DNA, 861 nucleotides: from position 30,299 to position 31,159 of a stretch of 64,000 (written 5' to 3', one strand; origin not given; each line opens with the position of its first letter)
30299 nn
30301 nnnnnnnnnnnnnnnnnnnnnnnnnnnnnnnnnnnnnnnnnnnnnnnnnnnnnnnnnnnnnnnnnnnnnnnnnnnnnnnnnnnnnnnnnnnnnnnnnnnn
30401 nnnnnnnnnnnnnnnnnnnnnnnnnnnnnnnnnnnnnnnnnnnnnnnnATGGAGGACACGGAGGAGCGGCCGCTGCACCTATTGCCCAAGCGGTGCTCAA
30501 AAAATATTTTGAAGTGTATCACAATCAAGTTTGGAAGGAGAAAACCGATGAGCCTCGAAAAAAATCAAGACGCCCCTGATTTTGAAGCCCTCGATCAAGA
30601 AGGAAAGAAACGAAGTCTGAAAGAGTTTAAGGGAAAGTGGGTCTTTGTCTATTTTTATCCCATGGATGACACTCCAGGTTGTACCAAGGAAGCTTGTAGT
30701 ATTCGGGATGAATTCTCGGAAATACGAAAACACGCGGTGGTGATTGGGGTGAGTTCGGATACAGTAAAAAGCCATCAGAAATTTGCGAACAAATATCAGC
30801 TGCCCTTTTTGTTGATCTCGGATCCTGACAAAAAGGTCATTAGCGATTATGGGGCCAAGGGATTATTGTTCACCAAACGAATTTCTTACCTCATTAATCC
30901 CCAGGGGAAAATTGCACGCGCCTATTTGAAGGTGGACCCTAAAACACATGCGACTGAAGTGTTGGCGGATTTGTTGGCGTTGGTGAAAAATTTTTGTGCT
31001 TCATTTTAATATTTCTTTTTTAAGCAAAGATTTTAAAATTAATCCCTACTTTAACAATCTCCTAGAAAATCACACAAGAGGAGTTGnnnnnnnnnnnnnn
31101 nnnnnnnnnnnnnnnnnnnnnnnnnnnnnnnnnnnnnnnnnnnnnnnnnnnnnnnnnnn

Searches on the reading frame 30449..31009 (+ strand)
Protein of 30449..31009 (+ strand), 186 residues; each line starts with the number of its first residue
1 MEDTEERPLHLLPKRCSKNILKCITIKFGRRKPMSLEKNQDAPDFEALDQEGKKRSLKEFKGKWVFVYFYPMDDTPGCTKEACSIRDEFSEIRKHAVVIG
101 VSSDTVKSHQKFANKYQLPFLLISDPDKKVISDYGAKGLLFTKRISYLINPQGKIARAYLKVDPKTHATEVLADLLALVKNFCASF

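Call 36: search_protein_families(library=pfam, proteins=[window:30449-31009:+], max_evalue=0.00001)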
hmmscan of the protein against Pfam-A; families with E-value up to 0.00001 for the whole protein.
window:30449-31009:+ (186 aa): 2 families
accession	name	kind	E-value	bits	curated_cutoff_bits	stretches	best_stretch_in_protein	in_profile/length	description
PF00578.27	AhpC-TSA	-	3.3e-37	127.6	26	1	40-156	3-122/124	AhpC/TSA family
PF08534.16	Redoxin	-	3.3e-19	69.6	26.6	1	38-168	2-140/148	Redoxin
